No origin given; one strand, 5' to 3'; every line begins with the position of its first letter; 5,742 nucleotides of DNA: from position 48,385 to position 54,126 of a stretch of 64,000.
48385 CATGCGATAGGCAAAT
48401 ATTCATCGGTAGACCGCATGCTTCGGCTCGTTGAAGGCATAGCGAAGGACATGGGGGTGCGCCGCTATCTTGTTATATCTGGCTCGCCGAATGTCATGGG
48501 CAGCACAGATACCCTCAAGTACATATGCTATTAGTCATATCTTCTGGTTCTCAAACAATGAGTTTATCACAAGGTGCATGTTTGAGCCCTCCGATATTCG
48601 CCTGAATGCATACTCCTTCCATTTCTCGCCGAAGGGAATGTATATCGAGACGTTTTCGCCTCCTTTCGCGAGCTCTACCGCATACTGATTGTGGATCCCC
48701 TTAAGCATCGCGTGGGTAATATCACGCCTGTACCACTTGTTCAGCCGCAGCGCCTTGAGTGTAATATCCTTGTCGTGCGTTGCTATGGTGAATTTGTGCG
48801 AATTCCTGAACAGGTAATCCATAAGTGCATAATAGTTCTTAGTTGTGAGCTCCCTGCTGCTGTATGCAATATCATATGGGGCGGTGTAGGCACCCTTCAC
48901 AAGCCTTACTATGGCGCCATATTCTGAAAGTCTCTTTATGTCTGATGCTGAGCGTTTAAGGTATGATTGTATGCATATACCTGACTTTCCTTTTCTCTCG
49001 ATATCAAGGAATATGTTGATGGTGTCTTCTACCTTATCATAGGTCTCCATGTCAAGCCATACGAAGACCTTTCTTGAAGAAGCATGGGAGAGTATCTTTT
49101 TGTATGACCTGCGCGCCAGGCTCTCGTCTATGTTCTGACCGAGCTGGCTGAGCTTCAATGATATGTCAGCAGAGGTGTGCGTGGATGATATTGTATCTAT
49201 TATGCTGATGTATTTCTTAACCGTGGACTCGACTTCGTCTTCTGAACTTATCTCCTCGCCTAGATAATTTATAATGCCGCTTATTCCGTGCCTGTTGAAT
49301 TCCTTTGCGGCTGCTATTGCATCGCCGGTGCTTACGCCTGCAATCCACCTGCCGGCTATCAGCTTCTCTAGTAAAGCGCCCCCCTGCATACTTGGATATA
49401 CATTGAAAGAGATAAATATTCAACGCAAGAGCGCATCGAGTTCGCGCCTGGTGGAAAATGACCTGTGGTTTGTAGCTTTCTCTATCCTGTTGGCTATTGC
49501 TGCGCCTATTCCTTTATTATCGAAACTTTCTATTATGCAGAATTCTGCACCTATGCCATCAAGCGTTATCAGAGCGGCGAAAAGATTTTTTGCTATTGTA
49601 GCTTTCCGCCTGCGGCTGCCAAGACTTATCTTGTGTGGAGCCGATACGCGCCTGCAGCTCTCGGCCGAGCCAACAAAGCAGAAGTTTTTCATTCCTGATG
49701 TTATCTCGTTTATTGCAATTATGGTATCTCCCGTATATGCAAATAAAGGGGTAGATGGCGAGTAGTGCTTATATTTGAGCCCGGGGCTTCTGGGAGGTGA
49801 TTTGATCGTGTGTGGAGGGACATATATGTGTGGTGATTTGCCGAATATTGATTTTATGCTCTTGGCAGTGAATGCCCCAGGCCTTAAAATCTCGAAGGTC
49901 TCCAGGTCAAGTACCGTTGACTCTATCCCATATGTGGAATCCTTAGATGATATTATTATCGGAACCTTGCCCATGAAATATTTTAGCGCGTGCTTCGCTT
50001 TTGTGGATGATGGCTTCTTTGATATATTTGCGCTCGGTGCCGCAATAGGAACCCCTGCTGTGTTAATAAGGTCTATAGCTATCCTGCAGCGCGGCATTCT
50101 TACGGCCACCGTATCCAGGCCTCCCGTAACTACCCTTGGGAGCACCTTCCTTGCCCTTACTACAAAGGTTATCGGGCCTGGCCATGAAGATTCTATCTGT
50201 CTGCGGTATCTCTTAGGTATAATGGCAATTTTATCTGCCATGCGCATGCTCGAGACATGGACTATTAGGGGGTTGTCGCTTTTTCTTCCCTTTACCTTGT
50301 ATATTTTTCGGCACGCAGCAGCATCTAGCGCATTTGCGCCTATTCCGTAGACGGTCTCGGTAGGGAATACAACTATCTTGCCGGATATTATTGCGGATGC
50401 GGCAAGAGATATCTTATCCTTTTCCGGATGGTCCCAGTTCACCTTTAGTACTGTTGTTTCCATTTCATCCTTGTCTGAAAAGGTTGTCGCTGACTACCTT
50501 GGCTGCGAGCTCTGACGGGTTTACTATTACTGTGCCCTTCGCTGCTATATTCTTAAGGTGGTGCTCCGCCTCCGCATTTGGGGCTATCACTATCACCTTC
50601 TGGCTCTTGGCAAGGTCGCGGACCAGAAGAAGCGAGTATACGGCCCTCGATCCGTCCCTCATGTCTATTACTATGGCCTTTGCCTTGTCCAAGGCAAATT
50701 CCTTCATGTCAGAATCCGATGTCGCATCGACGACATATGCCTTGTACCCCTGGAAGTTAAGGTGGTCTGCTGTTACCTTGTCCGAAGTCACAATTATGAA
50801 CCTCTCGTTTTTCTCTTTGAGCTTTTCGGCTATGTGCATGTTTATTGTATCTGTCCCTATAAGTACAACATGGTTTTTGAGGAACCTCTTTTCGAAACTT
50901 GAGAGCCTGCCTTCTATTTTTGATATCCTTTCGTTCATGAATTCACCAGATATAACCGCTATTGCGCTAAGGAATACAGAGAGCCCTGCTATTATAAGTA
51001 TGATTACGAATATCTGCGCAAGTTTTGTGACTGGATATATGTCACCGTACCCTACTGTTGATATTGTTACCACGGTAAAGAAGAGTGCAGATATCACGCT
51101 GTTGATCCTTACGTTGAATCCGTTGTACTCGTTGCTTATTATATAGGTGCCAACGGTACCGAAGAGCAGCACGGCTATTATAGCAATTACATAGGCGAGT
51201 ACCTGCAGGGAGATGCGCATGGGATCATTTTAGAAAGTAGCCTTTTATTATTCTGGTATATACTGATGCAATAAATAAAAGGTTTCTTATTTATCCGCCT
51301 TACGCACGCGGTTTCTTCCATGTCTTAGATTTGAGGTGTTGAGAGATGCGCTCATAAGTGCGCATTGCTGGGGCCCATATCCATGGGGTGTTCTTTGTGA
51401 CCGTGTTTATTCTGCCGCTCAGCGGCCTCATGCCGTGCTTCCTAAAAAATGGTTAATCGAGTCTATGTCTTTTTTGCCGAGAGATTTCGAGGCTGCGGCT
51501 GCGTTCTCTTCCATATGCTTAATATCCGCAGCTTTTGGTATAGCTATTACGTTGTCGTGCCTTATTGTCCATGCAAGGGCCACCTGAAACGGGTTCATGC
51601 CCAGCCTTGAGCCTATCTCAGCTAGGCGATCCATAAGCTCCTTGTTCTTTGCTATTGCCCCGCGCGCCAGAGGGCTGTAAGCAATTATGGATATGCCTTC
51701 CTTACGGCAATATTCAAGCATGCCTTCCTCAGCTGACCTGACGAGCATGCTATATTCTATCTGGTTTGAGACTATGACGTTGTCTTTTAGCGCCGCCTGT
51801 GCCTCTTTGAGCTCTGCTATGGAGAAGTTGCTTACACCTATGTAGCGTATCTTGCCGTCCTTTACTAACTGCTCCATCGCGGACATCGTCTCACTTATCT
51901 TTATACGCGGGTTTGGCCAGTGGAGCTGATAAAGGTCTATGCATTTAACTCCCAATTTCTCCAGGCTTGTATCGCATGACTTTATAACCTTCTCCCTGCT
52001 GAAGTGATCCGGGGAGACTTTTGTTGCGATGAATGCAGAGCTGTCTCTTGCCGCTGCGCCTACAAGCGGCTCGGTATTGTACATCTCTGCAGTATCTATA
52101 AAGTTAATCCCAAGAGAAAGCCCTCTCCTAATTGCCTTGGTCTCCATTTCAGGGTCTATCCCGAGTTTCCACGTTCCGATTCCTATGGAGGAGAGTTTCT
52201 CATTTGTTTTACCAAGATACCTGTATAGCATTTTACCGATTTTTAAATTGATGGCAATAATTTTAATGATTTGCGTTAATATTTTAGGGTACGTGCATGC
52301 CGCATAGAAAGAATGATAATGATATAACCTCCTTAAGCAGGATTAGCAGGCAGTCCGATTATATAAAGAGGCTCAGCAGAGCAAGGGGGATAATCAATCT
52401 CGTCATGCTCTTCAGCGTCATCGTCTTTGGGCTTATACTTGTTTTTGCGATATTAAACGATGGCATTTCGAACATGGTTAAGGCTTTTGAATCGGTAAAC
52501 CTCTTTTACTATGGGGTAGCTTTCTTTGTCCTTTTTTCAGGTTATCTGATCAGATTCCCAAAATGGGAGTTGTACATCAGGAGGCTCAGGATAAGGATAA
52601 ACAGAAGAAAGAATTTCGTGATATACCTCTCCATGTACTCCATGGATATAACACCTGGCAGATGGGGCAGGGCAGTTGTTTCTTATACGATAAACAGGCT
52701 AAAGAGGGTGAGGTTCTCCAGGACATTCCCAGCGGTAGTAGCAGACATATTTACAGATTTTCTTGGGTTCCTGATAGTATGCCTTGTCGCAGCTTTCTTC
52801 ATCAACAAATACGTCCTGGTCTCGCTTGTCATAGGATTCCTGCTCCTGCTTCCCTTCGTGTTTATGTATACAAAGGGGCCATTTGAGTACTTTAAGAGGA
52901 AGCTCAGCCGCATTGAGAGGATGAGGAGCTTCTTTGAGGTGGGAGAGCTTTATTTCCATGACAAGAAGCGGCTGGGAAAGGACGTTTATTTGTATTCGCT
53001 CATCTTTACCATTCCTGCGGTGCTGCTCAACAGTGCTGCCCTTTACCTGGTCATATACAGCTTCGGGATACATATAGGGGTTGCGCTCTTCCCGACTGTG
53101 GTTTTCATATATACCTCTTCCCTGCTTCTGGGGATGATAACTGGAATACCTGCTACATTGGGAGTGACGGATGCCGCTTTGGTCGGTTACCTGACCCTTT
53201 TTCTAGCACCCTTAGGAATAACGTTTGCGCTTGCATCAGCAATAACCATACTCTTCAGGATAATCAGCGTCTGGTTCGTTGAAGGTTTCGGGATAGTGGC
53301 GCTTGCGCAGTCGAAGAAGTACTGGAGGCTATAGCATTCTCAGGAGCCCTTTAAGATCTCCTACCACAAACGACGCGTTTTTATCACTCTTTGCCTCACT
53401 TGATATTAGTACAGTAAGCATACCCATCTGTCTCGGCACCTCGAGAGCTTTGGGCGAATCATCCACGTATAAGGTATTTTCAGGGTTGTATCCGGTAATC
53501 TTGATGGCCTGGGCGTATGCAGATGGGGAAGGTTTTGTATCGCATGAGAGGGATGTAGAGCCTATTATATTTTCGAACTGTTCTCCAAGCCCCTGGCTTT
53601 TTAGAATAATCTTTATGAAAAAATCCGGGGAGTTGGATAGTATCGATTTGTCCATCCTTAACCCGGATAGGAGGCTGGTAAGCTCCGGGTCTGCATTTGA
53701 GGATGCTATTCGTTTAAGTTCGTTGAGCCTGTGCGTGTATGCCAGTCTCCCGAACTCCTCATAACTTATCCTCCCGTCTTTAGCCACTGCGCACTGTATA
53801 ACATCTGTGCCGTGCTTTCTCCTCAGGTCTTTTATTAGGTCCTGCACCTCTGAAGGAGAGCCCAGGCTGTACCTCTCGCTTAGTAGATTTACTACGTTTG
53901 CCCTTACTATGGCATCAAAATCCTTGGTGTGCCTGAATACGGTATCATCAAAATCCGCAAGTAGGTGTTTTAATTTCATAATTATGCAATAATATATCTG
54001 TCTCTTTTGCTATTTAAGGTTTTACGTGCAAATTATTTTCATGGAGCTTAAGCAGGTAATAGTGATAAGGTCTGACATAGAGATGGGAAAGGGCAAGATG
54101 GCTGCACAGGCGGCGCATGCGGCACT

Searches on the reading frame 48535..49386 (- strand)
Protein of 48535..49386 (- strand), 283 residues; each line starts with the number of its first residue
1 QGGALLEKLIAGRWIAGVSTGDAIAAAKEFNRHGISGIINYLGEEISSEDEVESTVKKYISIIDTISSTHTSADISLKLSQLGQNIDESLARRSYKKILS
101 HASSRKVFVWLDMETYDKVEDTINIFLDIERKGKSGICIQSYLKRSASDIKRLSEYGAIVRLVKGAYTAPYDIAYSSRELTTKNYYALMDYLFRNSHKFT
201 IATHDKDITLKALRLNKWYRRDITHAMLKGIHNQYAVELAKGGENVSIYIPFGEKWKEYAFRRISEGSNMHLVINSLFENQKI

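Call 48: search_protein_families(library=pfam, proteins=[window:48535-49386:-], max_evalue=0.0001)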
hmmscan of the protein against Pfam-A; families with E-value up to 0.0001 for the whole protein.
window:48535-49386:- (283 aa): 1 family
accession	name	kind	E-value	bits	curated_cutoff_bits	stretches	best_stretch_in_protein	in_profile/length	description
PF01619.24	Pro_dh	-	1e-26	94.6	27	1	24-268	2-270/278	Proline dehydrogenase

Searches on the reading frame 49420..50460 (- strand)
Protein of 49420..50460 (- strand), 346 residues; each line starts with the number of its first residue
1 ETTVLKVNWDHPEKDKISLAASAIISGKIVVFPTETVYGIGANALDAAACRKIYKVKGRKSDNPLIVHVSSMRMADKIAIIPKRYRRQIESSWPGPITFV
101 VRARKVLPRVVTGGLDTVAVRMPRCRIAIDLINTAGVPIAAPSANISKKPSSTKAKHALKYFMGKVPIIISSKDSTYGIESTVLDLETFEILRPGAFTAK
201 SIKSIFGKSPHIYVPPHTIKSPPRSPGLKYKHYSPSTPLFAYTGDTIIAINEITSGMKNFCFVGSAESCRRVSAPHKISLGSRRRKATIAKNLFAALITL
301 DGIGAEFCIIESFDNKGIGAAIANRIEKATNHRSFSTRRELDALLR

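Call 48: search_protein_families(library=pfam, proteins=[window:49420-50460:-], max_evalue=0.0001)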
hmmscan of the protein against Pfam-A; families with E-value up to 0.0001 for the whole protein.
window:49420-50460:- (346 aa): 2 families
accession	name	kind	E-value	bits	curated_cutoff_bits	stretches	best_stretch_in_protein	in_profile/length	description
PF01300.24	Sua5_yciO_yrdC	-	1.3e-53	181.5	25.1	1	23-195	2-178/178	Telomere recombination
PF03481.19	Sua5_C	-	7.1e-23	82.1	22.9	1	198-329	2-134/136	Threonylcarbamoyl-AMP synthase, C-terminal domain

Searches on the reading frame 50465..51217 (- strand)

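Call 48: search_protein_families(library=pfam, proteins=[window:50465-51217:-], max_evalue=0.0001)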
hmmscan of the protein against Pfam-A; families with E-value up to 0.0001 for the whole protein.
window:50465-51217:- (250 aa): 3 families
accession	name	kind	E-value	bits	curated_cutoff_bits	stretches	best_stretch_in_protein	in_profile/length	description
PF02254.24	TrkA_N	-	8e-16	58.8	23.8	1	117-230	1-112/116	TrkA-N domain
PF07885.22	Ion_trans_2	-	1.6e-15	57.1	22.5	1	12-90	2-74/79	Ion channel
PF00520.37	Ion_trans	-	9.5e-08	32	25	1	6-96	138-236/241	Ion transport protein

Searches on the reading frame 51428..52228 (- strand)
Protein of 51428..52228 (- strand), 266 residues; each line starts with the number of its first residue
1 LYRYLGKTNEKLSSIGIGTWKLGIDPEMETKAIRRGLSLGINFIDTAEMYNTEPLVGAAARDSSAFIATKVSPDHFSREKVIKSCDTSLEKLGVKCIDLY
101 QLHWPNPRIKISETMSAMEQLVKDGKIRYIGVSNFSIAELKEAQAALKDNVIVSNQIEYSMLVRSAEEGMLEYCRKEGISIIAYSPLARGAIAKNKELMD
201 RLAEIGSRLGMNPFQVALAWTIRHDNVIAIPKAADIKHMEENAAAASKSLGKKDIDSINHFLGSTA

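Call 48: search_protein_families(library=pfam, proteins=[window:51428-52228:-], max_evalue=0.0001)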
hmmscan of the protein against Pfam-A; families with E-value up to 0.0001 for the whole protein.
window:51428-52228:- (266 aa): 1 family
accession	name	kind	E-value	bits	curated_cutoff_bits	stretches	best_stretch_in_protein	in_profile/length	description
PF00248.27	Aldo_ket_red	-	1.2e-66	225.2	24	1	15-260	2-288/291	Aldo/keto reductase family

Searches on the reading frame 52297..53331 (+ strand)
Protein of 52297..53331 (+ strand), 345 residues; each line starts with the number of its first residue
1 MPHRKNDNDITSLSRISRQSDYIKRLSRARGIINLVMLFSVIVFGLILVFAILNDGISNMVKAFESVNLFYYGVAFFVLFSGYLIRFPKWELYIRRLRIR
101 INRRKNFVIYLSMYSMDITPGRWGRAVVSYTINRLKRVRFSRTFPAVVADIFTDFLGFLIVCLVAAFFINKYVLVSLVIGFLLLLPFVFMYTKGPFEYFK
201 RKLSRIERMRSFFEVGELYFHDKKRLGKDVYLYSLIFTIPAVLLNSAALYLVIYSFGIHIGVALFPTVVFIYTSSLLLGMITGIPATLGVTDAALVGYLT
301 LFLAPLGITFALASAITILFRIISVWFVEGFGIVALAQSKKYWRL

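Call 48: search_protein_families(library=pfam, proteins=[window:52297-53331:+], max_evalue=0.0001)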
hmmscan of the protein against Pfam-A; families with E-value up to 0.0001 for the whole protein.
window:52297-53331:+ (345 aa): 1 family
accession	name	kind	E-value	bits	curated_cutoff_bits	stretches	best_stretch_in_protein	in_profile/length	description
PF03706.18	LPG_synthase_TM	-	5.3e-29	102.1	33.4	1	38-328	2-298/302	Lysylphosphatidylglycerol synthase TM region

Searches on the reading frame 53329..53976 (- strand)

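Call 48: search_protein_families(library=pfam, proteins=[window:53329-53976:-], max_evalue=0.0001)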
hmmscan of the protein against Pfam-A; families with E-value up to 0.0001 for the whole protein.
window:53329-53976:- (215 aa): 2 families
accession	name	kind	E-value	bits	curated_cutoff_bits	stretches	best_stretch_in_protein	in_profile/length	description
PF00702.32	Hydrolase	-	6.3e-10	40.2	26.4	1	3-176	2-182/191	haloacid dehalogenase-like hydrolase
PF13419.12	HAD_2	-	8.5e-08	33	23.8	1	98-190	83-177/178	Haloacid dehalogenase-like hydrolase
